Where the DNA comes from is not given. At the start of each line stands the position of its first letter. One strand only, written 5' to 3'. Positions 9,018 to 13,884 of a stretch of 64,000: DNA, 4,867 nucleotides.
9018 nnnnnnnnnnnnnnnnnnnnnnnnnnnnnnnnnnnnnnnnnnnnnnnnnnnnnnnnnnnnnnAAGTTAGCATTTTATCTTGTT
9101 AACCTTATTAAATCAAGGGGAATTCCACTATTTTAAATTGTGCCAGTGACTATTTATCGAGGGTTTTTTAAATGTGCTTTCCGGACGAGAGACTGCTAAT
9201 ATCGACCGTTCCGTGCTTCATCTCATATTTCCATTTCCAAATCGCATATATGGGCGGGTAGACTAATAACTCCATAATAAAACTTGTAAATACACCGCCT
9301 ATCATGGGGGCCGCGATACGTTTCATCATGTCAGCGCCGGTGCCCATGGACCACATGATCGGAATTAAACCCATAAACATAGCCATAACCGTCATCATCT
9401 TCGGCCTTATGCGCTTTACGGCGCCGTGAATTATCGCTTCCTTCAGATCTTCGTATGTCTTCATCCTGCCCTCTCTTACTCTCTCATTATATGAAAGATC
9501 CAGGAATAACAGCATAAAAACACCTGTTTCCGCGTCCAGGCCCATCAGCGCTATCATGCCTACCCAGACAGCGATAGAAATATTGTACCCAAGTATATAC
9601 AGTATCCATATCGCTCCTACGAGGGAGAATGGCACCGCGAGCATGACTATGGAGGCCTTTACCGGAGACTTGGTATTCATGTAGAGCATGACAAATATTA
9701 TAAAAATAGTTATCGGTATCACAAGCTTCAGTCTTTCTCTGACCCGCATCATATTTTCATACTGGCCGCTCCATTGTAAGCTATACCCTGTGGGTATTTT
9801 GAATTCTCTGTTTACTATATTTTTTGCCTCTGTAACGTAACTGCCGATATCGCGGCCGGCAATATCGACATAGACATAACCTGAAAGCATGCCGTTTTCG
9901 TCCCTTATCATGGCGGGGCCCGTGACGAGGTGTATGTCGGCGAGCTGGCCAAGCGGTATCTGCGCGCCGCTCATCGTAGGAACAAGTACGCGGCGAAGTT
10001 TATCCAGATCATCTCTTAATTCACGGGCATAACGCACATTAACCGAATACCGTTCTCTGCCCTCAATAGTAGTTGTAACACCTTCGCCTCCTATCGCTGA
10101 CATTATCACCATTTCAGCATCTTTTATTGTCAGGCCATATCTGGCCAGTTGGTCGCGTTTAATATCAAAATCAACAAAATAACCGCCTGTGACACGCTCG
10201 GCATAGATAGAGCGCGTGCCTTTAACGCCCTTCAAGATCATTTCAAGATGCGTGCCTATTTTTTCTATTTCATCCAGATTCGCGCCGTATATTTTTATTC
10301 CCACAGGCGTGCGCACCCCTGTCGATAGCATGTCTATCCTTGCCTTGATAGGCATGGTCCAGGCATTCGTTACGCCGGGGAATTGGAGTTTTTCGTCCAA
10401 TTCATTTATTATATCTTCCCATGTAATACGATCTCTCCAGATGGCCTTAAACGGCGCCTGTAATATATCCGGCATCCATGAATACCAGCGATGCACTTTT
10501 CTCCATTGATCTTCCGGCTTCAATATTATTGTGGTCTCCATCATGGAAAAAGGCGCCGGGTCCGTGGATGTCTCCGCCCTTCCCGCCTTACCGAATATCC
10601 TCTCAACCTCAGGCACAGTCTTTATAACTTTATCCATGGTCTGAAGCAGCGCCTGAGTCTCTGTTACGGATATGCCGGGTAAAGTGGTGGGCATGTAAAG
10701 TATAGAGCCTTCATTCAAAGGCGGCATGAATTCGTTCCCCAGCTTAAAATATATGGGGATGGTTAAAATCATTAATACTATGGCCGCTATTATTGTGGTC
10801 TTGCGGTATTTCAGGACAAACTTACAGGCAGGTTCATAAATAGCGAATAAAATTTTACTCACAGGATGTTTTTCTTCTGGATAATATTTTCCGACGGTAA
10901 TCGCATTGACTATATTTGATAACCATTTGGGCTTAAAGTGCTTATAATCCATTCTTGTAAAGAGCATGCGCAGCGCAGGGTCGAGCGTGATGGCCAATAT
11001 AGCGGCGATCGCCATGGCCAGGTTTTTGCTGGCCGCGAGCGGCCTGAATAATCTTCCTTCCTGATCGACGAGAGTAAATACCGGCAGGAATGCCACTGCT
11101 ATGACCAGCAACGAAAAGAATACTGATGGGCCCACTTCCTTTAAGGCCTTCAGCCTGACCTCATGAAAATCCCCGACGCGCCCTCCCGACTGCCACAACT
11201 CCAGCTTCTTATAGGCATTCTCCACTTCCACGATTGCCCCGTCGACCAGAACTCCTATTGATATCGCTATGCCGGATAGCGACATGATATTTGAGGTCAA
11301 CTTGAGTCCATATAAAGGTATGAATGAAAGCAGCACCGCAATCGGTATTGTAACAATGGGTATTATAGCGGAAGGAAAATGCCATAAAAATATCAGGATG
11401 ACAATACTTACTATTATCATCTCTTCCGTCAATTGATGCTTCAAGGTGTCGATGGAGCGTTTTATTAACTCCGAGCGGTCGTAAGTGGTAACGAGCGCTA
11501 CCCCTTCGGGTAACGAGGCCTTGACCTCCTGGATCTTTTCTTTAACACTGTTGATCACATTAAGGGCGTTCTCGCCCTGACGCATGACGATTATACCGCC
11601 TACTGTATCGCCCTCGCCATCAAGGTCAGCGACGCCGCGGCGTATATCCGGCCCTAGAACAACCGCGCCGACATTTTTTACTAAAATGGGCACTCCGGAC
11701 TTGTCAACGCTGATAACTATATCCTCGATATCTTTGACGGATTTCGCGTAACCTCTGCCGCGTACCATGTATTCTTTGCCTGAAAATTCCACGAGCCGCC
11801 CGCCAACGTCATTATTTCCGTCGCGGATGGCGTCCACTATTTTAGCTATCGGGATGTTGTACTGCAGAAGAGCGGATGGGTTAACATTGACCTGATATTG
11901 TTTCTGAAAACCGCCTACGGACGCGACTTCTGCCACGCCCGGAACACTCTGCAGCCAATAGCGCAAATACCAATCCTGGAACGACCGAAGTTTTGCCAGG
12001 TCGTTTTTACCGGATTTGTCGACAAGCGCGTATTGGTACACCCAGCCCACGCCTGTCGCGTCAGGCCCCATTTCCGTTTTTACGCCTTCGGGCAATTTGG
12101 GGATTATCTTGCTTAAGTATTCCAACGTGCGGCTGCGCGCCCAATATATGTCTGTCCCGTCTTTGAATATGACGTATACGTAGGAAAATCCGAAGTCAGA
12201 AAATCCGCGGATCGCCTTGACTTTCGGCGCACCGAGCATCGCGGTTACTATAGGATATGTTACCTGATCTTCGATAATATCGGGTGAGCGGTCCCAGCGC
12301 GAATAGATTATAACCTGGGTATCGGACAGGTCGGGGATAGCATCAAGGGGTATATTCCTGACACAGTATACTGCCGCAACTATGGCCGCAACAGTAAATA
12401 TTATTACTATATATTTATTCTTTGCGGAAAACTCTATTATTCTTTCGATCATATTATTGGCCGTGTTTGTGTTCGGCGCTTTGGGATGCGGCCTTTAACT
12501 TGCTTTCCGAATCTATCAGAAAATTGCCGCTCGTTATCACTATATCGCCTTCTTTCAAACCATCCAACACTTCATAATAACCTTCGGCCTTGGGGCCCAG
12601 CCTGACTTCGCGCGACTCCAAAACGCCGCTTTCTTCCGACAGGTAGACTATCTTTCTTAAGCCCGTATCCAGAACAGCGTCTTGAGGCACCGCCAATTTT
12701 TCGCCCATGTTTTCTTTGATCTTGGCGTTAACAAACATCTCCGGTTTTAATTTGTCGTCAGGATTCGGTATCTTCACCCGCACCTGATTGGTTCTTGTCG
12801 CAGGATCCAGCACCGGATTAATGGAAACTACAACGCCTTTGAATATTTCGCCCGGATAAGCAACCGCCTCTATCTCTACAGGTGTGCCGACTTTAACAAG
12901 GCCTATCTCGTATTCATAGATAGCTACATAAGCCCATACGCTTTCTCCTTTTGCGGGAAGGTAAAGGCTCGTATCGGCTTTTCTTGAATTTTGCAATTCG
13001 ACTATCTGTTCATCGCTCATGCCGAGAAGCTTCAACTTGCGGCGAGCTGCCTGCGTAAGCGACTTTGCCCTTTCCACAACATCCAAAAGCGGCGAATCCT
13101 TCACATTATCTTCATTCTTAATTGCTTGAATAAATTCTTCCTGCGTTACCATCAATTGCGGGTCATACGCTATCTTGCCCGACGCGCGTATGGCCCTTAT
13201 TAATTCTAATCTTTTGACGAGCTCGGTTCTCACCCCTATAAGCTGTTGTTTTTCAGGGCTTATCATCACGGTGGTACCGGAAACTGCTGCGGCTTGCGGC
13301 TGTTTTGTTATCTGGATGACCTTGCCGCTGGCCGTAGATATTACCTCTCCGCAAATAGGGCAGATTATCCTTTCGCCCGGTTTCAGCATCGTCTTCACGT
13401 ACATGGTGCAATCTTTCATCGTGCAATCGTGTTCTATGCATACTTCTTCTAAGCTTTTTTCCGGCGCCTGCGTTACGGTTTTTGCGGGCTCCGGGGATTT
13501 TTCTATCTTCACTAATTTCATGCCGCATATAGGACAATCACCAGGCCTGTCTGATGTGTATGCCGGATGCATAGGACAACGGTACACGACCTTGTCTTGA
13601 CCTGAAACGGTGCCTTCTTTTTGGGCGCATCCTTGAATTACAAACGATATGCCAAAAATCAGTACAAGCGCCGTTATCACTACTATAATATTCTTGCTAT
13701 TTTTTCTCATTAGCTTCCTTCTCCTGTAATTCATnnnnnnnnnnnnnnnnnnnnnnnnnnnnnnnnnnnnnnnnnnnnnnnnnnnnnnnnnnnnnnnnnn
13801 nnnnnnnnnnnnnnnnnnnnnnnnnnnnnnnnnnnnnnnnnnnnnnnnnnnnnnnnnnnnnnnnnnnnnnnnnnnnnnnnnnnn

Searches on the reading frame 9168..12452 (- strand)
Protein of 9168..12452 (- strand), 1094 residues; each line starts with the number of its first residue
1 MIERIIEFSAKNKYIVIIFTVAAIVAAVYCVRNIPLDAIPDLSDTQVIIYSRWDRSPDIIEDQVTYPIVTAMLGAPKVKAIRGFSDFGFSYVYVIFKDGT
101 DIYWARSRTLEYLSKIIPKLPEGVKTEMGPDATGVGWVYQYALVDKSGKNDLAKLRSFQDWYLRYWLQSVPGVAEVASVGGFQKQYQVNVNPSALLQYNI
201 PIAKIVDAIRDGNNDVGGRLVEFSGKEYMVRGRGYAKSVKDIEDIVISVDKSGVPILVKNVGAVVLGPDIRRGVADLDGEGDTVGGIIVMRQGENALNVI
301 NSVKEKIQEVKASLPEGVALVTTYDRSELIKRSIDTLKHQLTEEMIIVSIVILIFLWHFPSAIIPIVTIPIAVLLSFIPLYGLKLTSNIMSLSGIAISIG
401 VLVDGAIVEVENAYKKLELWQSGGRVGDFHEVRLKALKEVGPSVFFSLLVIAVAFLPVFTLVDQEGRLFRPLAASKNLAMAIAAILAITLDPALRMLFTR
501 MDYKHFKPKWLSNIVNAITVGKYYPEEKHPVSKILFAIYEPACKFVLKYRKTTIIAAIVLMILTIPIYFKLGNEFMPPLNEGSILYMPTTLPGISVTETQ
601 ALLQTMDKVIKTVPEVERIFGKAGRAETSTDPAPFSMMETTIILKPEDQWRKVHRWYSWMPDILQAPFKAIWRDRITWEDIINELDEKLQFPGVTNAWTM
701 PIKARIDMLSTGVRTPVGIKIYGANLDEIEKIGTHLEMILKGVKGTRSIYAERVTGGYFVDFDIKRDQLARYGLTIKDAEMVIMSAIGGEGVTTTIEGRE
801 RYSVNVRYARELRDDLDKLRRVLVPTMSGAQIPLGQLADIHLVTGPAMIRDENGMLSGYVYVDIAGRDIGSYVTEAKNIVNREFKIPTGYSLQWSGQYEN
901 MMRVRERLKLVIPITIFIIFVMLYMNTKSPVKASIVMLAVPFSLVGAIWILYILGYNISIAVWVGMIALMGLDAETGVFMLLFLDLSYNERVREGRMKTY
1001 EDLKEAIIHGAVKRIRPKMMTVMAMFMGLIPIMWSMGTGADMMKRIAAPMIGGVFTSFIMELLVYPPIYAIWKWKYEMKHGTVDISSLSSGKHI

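Call 68: search_protein_families(library=pfam, proteins=[window:9168-12452:-], max_evalue=0.00001)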
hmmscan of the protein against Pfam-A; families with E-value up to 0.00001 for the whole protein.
window:9168-12452:- (1094 aa): 1 family
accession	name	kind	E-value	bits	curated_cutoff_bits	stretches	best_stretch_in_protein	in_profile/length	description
PF00873.25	ACR_tran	-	2e-212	708.2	28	1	5-1071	1-1019/1021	AcrB/AcrD/AcrF family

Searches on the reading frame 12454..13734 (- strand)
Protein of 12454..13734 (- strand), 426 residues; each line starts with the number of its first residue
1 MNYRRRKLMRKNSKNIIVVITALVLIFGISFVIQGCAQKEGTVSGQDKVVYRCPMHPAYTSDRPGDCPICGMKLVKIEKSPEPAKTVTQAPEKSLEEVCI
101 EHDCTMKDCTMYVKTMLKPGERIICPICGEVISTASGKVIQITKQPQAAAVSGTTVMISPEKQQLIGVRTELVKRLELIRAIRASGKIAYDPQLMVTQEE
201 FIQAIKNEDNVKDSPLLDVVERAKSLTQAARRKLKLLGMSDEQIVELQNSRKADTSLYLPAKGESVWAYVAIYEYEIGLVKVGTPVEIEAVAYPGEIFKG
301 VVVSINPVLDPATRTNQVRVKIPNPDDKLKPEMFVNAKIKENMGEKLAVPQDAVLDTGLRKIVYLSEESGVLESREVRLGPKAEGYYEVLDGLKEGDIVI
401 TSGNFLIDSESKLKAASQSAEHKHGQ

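Call 3: search_protein_families(library=pfam, proteins=[window:12454-13734:-], max_evalue=0.01)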
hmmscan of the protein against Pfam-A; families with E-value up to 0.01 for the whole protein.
window:12454-13734:- (426 aa): 5 families
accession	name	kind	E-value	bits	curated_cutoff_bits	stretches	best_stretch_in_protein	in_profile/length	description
PF16576.10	HlyD_D23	-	3.5e-35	121.7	30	2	255-335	134-214/214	Barrel-sandwich domain of CusB or HlyD membrane-fusion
PF19335.5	HMBD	-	6e-13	48.9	23.6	1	50-76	1-27/28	Heavy metal binding domain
PF13437.12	HlyD_3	-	5.7e-07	30.7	22.2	1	264-331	34-105/106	HlyD family secretion protein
PF16572.11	HlyD_D4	-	0.00063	20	26.4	1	225-252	27-54/55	Long alpha hairpin domain of cation efflux system protein, CusB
PF14169.11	YdjO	-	0.0031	17.7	27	0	102-133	19-50/59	Cold-inducible protein YdjO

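Call 4: search_protein_families(library=ncbifam, proteins=[window:12454-13734:-], max_evalue=0.01)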
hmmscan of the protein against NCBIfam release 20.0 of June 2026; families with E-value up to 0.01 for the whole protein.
window:12454-13734:- (426 aa): 14 families
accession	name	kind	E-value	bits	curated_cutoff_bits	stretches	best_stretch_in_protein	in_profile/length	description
TIGR00999.1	8a0102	subfamily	6.9e-32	110.6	319.3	1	237-408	100-271/271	CzcB/NccB family metal efflux transporter periplasmic adaptor subunit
TIGR01730.1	RND_mfp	subfamily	1.4e-29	103.1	94.9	1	252-414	157-320/322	efflux RND transporter periplasmic adaptor subunit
NF007303.0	PRK09783.1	subfamily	1.4e-28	99.4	390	1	265-418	250-403/414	copper/silver efflux system membrane fusion protein CusB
NF045680.1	DiMtlExpIhpB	equivalog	1.3e-16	60.6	450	1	209-411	118-318/326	divalent metal ion exporter adaptor subunit IhpB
NF007132.1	PRK09578.1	equivalog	9.8e-11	41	512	1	308-424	267-384/396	MexX/AxyX family multidrug efflux RND transporter periplasmic adaptor subunit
NF011604.1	PRK15030.1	equivalog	1.2e-08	34.4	765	1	308-422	266-382/397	multidrug efflux RND transporter periplasmic adaptor subunit AcrA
NF033834.1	RND_adapt_MexA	exception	2.4e-08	33.5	750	1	309-415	252-360/373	multidrug efflux RND transporter periplasmic adaptor subunit MexA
NF007362.0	PRK09859.1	equivalog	2.8e-08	33.3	738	1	280-421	234-377/385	multidrug transporter subunit MdtE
NF000272.2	OqxA_adapt_sub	exception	8.1e-08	31.6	835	1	284-403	246-366/391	multidrug efflux RND transporter periplasmic adaptor subunit OqxA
NF033138.2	RND-peri-MexC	equivalog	1.1e-07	31.3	625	1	308-416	262-372/375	MexC family multidrug efflux RND transporter periplasmic adaptor subunit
NF008589.1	PRK11556.1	equivalog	4.4e-07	29.1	391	1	295-403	266-375/392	MdtA/MuxA family multidrug efflux RND transporter periplasmic adaptor subunit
NF045904.1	RND-peri-MexE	equivalog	6.5e-06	25.3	714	1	295-404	247-357/390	multidrug efflux RND transporter periplasmic adaptor subunit MexE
NF008606.0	PRK11578.1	equivalog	0.00084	18.6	342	1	281-402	238-363/371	macrolide transporter subunit MacA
TIGR00998.1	8a0101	subfamily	0.0035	16.3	390.8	1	263-307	238-283/334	EmrA/EmrK family multidrug efflux transporter periplasmic adaptor subunit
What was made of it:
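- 9168..14986 (-): Downstream CusCBA-type efflux genes: OEP (13697-14986), a CusB-like adaptor with HMBD (12454-13734) and a CusA-like RND pump (9168-12452). HlyD_D23 plus HMBD, with partial CusB similarity in NCBIfam (calls 3, 4).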
